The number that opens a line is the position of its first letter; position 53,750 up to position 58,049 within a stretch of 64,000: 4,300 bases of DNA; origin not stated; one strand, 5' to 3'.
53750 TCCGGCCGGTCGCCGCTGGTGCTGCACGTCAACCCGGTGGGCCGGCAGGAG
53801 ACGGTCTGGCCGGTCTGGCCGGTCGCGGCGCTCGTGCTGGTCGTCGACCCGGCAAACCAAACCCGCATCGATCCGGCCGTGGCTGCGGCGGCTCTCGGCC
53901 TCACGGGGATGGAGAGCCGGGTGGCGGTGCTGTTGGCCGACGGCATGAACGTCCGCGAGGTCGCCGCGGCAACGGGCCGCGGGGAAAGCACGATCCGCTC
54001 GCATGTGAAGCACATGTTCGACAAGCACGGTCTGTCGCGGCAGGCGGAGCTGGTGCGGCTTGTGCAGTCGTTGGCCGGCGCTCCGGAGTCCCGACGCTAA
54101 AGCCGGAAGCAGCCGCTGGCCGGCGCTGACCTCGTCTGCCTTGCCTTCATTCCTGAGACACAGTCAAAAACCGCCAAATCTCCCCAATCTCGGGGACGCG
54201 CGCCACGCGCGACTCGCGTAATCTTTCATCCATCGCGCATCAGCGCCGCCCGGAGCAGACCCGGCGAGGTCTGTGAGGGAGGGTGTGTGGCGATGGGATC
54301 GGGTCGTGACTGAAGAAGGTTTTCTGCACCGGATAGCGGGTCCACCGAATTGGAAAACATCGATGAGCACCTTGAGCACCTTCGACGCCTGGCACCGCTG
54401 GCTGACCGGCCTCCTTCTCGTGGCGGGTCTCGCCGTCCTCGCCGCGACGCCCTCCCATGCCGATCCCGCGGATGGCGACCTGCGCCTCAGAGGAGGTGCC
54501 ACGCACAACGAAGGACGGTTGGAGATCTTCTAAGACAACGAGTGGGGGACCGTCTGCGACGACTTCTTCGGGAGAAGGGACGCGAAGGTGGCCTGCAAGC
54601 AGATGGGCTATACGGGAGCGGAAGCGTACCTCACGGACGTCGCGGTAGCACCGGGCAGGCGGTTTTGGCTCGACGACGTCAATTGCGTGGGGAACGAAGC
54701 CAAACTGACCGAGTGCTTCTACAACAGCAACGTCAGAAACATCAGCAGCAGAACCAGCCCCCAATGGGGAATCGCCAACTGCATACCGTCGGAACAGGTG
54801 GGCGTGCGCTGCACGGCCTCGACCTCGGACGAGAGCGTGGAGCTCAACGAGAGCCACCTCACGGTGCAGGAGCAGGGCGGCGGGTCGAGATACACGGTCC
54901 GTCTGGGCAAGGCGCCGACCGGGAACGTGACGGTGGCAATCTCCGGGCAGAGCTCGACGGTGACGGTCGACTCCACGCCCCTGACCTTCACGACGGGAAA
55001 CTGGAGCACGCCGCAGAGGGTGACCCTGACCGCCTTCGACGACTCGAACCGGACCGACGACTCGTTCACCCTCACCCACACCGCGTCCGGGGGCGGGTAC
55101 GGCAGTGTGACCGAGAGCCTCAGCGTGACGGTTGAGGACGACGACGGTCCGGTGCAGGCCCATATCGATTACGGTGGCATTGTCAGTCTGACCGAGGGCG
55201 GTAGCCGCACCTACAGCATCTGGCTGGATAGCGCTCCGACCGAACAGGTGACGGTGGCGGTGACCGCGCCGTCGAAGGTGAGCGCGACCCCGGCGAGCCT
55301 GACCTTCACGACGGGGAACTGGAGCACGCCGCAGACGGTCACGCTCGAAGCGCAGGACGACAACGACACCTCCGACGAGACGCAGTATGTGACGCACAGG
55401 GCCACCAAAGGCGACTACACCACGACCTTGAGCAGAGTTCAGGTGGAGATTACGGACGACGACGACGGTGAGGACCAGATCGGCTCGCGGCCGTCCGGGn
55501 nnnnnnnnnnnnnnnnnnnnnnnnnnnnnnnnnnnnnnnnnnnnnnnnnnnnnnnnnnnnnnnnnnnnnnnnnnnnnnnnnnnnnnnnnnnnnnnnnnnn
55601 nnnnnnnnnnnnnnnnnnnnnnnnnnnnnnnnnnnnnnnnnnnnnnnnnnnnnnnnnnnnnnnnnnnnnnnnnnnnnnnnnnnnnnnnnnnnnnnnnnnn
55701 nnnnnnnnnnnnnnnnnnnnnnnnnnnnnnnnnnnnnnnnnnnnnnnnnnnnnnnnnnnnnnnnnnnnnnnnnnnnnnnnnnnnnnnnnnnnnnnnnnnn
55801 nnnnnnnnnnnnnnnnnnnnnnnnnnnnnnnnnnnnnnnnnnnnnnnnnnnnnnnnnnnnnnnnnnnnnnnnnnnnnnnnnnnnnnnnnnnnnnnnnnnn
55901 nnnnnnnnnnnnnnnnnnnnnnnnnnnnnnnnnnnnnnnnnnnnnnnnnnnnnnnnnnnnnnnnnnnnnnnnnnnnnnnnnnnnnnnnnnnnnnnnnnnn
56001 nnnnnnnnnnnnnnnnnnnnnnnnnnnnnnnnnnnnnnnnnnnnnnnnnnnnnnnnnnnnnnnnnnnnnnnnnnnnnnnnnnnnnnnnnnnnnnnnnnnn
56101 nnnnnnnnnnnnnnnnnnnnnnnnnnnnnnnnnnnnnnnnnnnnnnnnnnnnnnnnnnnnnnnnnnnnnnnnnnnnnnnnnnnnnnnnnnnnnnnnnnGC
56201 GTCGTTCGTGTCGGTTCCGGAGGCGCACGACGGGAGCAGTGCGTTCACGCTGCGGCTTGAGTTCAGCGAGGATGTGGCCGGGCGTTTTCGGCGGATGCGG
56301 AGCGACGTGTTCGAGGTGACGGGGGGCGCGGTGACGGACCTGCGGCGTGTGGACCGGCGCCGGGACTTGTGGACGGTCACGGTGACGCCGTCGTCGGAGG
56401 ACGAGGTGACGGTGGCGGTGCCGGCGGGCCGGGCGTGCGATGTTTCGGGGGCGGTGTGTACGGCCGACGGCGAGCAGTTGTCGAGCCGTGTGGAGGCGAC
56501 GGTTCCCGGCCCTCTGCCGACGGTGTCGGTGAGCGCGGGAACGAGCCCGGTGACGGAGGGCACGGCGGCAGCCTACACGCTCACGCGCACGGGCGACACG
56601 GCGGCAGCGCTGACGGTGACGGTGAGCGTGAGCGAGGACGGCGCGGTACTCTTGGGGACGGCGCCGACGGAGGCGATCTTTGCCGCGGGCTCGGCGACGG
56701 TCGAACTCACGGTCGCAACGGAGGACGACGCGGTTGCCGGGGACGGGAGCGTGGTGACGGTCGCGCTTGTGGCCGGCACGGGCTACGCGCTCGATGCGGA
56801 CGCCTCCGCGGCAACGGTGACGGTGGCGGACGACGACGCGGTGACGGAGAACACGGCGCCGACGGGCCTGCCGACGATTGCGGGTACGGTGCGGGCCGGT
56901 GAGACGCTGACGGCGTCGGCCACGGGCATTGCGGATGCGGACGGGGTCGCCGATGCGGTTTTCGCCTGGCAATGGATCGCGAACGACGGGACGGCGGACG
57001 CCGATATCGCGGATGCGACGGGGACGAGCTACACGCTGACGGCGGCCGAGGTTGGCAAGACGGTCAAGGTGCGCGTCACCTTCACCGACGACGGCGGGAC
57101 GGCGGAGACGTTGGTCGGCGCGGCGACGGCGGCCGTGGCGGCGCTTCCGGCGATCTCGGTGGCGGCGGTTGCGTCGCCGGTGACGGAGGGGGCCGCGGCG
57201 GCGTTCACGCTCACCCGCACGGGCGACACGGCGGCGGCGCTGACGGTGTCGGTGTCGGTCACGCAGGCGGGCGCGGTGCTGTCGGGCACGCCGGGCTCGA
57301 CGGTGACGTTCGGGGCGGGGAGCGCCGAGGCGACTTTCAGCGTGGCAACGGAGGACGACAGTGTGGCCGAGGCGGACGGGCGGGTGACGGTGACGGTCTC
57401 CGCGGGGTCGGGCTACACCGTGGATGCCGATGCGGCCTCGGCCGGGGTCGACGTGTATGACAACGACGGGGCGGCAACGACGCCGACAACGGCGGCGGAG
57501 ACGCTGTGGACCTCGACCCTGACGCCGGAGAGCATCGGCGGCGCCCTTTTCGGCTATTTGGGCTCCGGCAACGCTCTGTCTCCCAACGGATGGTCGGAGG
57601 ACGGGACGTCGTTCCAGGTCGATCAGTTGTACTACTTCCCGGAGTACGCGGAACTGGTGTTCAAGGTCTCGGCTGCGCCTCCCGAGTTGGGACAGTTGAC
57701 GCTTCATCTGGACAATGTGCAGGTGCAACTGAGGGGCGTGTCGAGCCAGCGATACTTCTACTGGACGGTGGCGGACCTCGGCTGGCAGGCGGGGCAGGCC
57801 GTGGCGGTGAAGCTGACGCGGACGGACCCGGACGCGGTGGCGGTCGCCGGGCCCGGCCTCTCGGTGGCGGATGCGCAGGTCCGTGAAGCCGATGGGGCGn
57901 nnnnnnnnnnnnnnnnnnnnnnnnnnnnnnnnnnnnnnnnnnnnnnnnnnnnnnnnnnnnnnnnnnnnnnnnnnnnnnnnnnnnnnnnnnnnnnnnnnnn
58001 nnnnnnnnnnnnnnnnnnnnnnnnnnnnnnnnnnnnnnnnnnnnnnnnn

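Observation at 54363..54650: Bacterial SRCR-like domain at the N-terminus of giant adhesin 2, interrupted by an in-frame TAA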

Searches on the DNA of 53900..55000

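Call 64: search_rna_families(source=window, start=53900, end=55000, threshold=evalue, max_evalue=1)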
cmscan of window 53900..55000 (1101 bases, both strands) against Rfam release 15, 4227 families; matches with E-value up to 1: 0.
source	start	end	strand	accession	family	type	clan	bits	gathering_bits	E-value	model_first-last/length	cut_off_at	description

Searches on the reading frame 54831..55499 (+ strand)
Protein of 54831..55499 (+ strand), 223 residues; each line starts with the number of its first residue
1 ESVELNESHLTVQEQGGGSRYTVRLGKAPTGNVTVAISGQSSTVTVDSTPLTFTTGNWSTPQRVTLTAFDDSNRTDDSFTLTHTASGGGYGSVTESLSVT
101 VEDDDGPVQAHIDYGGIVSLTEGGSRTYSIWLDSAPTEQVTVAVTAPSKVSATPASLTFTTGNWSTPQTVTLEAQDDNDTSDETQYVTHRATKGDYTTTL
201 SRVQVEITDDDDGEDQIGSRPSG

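Call 29: search_protein_families(library=pfam, proteins=[window:54831-55499:+], max_evalue=1)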
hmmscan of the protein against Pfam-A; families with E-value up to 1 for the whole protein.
window:54831-55499:+ (223 aa): 2 families
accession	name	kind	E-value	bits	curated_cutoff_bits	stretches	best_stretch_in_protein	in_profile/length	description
PF17766.7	fn3_6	-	0.0046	17.5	26.4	1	140-180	35-77/99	Fibronectin type-III domain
PF18413.7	Neuraminidase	-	0.0095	16.1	25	1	124-188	70-148/171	Neuraminidase-like domain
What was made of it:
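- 54831..55469 (+): Two Ig-like beta-sandwich domains following the SRCR head. They are part of the head cassette shared among paralogues. There is a weak fn3_6 hit (call 29).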

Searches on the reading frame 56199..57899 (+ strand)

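Call 29: search_protein_families(library=pfam, proteins=[window:56199-57899:+], max_evalue=1)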
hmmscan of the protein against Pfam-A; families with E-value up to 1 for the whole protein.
window:56199-57899:+ (567 aa): 4 families
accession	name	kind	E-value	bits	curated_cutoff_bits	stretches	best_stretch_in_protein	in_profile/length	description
PF03160.20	Calx-beta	-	0.017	15.6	27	1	363-422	58-118/119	Calx-beta domain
PF23197.1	IG_AIR9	-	0.067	13.5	27.5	1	227-294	7-71/87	AIR9 A9 domain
PF16283.10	DUF4929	-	0.17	11.2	28.3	0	334-401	28-96/374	Domain of unknown function (DUF4929)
PF20579.4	LapA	-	0.6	11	27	1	327-409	12-83/99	LapA domain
